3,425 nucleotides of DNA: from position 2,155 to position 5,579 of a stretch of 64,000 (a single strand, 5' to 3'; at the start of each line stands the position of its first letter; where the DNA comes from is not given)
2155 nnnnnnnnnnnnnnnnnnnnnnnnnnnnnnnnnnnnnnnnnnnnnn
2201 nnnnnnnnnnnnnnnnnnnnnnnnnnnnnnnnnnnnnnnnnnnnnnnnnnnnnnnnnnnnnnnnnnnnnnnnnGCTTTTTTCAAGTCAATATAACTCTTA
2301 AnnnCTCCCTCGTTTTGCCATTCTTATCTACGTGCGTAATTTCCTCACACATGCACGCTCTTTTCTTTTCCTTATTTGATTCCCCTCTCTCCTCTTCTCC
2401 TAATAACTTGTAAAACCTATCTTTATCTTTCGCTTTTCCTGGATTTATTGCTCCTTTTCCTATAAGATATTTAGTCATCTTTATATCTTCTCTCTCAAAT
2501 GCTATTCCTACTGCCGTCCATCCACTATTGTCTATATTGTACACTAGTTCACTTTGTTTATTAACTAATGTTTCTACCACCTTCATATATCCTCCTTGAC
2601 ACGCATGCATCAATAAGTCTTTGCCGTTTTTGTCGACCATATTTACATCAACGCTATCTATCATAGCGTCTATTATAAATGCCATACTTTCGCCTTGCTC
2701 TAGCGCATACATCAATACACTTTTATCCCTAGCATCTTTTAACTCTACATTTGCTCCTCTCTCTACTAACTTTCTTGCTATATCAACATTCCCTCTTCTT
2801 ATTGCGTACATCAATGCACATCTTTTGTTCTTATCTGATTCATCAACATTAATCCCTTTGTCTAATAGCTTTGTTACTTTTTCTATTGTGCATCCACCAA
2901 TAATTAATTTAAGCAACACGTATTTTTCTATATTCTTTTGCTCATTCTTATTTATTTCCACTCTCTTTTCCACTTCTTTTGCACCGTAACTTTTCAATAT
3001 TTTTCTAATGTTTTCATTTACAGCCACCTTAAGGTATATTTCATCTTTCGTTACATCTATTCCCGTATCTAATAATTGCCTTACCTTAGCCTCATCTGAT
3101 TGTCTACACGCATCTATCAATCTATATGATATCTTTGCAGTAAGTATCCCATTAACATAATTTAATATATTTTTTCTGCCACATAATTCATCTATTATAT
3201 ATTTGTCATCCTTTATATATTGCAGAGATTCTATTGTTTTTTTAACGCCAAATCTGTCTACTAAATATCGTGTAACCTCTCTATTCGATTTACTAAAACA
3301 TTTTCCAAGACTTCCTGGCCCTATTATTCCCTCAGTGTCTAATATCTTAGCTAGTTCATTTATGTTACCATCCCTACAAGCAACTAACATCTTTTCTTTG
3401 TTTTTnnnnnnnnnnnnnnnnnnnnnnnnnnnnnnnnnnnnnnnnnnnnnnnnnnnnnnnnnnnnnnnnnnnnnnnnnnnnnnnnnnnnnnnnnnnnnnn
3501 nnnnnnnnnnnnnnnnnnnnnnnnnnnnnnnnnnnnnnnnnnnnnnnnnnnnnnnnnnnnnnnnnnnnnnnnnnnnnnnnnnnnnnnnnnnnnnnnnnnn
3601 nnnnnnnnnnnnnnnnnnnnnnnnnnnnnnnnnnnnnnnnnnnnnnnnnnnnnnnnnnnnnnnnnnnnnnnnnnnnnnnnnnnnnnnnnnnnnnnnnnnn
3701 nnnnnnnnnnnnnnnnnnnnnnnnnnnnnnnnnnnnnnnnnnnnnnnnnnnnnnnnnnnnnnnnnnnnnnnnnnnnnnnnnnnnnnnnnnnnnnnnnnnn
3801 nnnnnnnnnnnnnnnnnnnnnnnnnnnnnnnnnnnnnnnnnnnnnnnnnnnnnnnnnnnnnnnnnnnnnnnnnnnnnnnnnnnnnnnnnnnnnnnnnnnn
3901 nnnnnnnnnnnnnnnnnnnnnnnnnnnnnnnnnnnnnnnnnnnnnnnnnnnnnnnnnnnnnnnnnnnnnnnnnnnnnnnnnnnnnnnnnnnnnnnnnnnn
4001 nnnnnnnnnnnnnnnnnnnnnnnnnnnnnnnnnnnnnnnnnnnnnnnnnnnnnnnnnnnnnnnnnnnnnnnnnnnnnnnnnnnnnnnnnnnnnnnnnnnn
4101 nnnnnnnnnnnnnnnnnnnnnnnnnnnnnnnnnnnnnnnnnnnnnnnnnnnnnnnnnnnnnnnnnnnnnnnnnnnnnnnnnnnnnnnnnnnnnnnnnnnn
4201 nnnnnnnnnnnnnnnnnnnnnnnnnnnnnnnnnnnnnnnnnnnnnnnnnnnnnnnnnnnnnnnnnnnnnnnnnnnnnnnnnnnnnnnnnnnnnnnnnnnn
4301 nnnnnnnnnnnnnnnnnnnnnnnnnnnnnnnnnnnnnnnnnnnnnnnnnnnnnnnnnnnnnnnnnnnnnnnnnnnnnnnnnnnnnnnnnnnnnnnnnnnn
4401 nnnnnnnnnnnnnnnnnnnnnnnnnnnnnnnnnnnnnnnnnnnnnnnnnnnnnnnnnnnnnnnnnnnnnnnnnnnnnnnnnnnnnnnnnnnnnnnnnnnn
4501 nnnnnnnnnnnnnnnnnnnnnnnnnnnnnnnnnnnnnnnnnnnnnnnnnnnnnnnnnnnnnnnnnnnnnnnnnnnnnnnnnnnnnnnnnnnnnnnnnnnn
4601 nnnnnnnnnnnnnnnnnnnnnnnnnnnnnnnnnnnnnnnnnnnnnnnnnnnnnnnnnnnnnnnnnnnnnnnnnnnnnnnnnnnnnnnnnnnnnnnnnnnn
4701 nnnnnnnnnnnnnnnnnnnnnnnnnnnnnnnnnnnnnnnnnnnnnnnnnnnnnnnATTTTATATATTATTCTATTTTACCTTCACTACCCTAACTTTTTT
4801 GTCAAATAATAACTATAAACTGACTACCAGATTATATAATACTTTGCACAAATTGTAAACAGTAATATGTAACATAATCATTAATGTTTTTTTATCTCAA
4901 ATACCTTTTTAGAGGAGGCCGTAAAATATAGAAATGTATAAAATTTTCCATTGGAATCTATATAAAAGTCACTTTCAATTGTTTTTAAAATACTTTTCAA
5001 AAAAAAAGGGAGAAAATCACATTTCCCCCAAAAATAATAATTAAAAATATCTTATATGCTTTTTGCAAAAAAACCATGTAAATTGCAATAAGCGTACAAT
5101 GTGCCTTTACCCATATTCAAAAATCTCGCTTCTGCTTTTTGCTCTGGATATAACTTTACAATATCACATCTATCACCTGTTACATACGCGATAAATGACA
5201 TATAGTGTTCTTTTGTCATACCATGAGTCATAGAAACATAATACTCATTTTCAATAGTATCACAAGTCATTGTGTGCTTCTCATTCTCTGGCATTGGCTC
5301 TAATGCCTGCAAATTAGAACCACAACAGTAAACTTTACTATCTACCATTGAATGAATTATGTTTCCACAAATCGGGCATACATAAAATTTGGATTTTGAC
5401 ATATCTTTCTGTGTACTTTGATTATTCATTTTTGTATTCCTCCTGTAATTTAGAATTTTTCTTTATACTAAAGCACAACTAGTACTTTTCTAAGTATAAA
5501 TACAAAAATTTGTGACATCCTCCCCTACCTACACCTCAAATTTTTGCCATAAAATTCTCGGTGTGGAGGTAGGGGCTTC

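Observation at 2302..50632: Ankyrin-repeat load of the whole window is extreme for a spore-forming Firmicute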

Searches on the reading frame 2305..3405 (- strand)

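Call 39: search_protein_families(library=pfam, proteins=[window:2305-3405:-], max_evalue=1)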
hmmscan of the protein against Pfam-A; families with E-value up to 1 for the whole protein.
seq(367 aa): 8 families
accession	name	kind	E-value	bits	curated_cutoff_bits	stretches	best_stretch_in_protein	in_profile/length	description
PF12796.13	Ank_2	-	1.4e-29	102.9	27.3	3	231-319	1-84/90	Ankyrin repeats (3 copies)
PF13637.12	Ank_4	-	2.3e-16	59.9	22.7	3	177-214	13-50/50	Ankyrin repeats (many copies)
PF00023.36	Ank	-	1.2e-13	50.8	21.1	2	195-224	3-32/33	Ankyrin repeat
PF13857.12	Ank_5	-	1.1e-11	45.3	27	2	180-234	1-56/56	Ankyrin repeats (many copies)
PF13606.12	Ank_3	-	5.1e-11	42.1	22.3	1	194-220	2-28/30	Ankyrin repeat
PF24521.3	Ank_KRIT1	-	0.00033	20.8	80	1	261-348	46-137/149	KRIT1 ankyrin-repeats domain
PF23745.1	ANK_LRRK2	-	0.031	14.6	27.5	0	196-280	33-112/130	LRRK2 ANK repeat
PF09092.17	Lyase_N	-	0.14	12.4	26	1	280-312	93-125/166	Lyase, N terminal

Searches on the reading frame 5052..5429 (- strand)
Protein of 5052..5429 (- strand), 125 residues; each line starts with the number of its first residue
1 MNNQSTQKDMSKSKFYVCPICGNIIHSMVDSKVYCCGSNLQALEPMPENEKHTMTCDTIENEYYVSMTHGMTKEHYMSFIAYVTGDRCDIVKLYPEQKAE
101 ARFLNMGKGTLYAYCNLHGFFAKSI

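Call 39: search_protein_families(library=pfam, proteins=[window:5052-5429:-], max_evalue=1)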
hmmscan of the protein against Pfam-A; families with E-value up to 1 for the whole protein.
window:5052-5429:- (125 aa): 4 families
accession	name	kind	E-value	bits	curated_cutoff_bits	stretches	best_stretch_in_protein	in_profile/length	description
PF01880.24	Desulfoferrodox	-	5.3e-05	24.1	22.2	1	65-122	31-96/98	Desulfoferrodoxin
PF07675.18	Cleaved_Adhesin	-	0.03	14.7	21.4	1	59-104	78-126/174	Cleaved Adhesin Domain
PF06827.20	zf-FPG_IleRS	-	0.15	12.4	21.3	1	17-35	3-24/30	Zinc finger found in FPG and IleRS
PF06397.17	Desulfoferrod_N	-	0.15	12.2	23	0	14-37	5-30/36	Desulfoferrodoxin, N-terminal domain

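Call 61: search_protein_families(library=ncbifam, proteins=[window:5052-5429:-], max_evalue=0.01)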
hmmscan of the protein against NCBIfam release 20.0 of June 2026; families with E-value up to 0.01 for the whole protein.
window:5052-5429:- (125 aa): 3 families
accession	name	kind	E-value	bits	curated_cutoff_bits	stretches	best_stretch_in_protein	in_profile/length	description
TIGR00320.1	dfx_rbo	equivalog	5e-14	52.6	146.9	1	13-121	5-122/125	desulfoferrodoxin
TIGR00332.1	neela_ferrous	domain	8.2e-05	22.9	61.9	1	56-122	23-99/107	desulfoferrodoxin ferrous iron-binding domain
NF033497.1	rubre_like_arch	subfamily_domain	0.007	16.1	32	0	16-41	1-27/34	rubrerythrin-like domain-containing protein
